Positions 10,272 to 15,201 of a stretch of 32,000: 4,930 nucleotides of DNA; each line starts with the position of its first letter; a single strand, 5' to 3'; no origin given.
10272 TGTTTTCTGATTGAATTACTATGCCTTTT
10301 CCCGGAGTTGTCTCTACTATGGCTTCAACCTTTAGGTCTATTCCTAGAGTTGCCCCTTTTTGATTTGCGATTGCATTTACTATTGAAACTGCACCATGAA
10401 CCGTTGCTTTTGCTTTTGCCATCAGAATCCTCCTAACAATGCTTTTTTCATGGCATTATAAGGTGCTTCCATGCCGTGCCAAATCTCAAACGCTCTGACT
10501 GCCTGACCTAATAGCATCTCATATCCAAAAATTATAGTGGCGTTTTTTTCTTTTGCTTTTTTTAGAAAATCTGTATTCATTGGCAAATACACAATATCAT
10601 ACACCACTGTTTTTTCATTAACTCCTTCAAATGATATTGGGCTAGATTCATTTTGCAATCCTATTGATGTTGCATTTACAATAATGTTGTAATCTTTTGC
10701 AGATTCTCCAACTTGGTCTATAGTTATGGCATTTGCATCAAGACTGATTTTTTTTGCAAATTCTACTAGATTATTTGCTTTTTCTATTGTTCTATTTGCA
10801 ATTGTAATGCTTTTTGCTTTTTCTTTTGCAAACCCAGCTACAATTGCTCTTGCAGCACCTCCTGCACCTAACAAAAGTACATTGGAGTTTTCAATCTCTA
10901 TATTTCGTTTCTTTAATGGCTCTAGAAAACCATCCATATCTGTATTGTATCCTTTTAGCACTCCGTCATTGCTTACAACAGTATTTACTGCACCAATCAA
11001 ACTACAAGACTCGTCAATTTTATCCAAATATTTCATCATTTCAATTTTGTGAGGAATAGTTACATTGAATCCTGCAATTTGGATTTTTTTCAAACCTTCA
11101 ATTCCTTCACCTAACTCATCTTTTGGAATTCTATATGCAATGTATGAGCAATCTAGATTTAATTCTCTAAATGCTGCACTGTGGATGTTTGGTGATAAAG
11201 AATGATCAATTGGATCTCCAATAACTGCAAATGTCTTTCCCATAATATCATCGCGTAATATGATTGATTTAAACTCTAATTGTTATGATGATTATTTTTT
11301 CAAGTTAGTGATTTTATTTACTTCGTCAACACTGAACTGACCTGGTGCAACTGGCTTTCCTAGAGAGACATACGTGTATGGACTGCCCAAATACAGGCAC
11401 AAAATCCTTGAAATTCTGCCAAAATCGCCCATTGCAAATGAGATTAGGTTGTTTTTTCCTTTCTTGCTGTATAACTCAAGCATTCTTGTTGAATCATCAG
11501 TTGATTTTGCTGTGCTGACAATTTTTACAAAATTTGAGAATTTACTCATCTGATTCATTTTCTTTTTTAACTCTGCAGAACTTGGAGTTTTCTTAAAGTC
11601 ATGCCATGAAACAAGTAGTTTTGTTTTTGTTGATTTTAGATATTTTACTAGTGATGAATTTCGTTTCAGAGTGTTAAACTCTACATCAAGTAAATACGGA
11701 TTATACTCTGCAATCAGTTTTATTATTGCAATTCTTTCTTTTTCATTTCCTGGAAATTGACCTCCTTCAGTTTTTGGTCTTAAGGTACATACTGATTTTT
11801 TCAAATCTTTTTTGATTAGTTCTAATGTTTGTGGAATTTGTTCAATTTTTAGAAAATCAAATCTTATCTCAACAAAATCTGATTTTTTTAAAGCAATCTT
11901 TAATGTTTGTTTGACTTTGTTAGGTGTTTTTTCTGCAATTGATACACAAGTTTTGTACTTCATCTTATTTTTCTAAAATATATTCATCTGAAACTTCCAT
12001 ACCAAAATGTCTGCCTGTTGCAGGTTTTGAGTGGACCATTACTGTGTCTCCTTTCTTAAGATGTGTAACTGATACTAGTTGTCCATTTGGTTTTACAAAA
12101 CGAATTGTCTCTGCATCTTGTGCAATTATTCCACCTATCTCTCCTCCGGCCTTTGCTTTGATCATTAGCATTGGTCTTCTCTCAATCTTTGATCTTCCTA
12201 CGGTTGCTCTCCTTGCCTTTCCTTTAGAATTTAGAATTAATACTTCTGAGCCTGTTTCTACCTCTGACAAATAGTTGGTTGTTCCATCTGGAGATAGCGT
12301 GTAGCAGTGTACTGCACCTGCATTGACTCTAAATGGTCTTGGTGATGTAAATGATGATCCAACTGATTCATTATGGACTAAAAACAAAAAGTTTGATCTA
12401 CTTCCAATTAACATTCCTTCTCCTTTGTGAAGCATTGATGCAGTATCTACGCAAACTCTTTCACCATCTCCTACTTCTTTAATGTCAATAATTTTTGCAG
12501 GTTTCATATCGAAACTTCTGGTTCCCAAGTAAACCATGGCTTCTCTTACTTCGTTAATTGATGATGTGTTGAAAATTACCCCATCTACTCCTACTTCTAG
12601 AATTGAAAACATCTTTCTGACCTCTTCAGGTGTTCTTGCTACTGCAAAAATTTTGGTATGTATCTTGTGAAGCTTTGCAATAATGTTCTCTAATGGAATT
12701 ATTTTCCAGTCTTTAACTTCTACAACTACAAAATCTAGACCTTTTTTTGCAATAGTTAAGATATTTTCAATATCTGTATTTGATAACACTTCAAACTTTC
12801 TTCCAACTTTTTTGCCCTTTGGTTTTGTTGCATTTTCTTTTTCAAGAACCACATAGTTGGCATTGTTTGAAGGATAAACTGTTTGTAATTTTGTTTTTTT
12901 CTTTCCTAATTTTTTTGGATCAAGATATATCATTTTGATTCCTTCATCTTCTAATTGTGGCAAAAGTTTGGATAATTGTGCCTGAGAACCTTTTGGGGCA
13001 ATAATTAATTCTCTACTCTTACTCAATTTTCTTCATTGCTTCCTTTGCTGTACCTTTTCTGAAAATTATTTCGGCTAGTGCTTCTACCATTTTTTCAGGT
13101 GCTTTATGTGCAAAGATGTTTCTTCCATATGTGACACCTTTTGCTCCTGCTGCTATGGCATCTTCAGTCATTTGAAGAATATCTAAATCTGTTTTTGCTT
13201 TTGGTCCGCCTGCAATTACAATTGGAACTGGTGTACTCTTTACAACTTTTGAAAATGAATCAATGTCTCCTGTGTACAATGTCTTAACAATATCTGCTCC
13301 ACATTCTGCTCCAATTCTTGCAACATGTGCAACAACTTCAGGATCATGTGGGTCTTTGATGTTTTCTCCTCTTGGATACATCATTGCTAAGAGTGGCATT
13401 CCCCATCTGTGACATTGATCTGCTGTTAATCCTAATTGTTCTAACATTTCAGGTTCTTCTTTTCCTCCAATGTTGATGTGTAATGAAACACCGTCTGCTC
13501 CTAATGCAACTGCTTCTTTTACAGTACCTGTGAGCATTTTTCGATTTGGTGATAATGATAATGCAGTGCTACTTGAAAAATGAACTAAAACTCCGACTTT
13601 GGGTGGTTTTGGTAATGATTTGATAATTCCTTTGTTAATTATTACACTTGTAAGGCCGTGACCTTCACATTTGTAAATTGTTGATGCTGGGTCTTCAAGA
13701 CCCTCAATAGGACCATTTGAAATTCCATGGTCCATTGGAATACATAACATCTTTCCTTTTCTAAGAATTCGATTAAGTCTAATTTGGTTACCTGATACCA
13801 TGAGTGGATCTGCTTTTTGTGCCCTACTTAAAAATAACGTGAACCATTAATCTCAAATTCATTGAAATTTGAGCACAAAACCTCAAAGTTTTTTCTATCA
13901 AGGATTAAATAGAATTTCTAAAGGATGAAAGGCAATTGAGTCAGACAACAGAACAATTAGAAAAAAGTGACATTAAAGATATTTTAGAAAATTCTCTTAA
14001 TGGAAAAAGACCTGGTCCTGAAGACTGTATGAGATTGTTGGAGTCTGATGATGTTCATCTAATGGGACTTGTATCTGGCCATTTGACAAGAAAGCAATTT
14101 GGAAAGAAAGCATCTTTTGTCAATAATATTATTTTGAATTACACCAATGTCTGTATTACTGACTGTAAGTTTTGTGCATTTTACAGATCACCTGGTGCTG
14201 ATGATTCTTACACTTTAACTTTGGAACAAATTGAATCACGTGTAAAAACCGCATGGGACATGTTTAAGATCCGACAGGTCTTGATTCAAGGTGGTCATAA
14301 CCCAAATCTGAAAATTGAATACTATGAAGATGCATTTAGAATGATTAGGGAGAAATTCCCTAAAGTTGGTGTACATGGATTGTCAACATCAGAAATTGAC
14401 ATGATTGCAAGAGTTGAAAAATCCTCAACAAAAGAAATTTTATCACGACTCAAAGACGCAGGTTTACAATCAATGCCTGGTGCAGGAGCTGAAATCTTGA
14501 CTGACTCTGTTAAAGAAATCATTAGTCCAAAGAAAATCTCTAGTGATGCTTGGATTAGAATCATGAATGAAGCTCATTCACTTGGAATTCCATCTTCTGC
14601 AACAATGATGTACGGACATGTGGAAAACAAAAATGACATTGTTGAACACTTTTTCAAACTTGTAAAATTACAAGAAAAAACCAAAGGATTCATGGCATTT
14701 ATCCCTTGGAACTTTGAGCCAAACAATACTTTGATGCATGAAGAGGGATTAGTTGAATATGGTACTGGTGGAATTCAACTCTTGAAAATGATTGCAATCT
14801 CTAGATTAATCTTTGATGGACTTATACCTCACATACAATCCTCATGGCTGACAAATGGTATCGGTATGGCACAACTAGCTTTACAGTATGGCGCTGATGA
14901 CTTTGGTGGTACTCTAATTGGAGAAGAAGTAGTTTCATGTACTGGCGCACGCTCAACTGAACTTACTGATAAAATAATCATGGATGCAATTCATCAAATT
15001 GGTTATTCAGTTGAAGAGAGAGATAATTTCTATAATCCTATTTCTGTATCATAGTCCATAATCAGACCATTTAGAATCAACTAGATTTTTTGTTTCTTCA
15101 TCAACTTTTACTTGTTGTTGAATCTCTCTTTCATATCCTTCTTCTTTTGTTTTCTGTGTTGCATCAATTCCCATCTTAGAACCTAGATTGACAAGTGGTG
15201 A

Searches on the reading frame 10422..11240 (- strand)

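Call 10: search_protein_families(library=pfam, proteins=[window:10422-11240:-], max_evalue=0.01)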
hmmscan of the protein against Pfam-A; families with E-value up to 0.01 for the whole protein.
window:10422-11240:- (272 aa): 5 families
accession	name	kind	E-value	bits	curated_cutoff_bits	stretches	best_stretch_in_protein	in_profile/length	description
PF08501.16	Shikimate_dh_N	-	8.4e-29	100.1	27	1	6-88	1-83/83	Shikimate dehydrogenase substrate binding domain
PF18317.6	SDH_C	-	5.2e-13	48.9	25.8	1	239-269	1-31/31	Shikimate 5'-dehydrogenase C-terminal domain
PF01488.26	Shikimate_DH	-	2.1e-12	47.8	24.3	1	113-192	6-84/138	Shikimate / quinate 5-dehydrogenase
PF03435.24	Sacchrp_dh_NADP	-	5e-06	27.3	25.1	1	121-191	1-76/129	Saccharopine dehydrogenase NADP binding domain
PF03807.23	F420_oxidored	-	0.0035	18.4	21.6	1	123-169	4-46/94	NADP oxidoreductase coenzyme F420-dependent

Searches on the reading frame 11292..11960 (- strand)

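Call 10: search_protein_families(library=pfam, proteins=[window:11292-11960:-], max_evalue=0.01)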
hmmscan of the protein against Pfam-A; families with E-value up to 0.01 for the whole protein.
window:11292-11960:- (222 aa): 1 family
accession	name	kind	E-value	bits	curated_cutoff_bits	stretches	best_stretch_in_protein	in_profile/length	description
PF01487.21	DHquinase_I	-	4.4e-54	184.5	22.2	1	5-217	1-229/230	Type I 3-dehydroquinase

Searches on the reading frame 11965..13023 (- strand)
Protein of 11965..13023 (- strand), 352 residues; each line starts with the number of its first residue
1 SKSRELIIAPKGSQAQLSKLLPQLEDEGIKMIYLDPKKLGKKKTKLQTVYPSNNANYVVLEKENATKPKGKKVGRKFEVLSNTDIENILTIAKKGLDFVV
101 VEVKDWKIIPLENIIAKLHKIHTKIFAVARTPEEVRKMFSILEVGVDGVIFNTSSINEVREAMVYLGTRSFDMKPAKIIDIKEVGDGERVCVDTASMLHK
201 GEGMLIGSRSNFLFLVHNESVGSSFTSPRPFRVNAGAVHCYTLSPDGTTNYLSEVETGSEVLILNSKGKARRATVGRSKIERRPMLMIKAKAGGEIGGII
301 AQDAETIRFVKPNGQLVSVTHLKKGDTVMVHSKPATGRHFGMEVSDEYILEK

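Call 10: search_protein_families(library=pfam, proteins=[window:11965-13023:-], max_evalue=0.01)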
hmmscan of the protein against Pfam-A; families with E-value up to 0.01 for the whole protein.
window:11965-13023:- (352 aa): 1 family
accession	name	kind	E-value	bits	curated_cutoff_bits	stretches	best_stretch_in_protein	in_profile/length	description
PF01959.21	DHQS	-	2e-103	346.4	22.2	1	26-352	24-344/344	3-dehydroquinate synthase II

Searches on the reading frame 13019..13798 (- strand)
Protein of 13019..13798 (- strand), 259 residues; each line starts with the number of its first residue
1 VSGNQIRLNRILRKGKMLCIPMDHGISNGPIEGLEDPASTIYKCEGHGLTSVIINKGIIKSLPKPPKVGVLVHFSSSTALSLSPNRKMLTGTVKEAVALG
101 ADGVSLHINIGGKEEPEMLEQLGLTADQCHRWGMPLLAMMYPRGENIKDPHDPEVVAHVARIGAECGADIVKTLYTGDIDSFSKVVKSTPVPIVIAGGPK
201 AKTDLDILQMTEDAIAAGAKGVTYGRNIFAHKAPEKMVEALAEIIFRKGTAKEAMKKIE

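Call 10: search_protein_families(library=pfam, proteins=[window:13019-13798:-], max_evalue=0.01)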
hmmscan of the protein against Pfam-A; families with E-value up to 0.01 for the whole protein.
window:13019-13798:- (259 aa): 1 family
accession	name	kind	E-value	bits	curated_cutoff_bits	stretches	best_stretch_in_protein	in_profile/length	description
PF01791.15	DeoC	-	1.4e-55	188.8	23.8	1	19-231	3-229/229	DeoC/LacD family aldolase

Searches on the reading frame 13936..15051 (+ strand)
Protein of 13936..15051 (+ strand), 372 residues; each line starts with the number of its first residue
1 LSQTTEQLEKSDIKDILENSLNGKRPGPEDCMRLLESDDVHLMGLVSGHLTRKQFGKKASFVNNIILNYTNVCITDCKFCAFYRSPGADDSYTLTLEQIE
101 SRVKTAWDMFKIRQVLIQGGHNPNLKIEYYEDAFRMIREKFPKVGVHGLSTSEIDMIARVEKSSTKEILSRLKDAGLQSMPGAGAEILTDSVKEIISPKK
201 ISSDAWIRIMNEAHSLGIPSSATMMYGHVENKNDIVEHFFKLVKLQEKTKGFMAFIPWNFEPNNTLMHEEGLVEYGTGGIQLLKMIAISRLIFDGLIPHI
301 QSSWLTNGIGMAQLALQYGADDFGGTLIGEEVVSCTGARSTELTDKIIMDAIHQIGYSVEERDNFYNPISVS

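Call 10: search_protein_families(library=pfam, proteins=[window:13936-15051:+], max_evalue=0.01)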
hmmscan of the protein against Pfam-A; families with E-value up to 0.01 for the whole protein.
window:13936-15051:+ (372 aa): 2 families
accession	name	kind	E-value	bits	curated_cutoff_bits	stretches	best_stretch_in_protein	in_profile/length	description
PF19288.4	CofH_C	-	5.3e-26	91.3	27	1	250-368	2-118/125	CofH/MqnC C-terminal region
PF04055.27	Radical_SAM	-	3e-23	83.3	29.5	1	68-239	2-163/166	Radical SAM superfamily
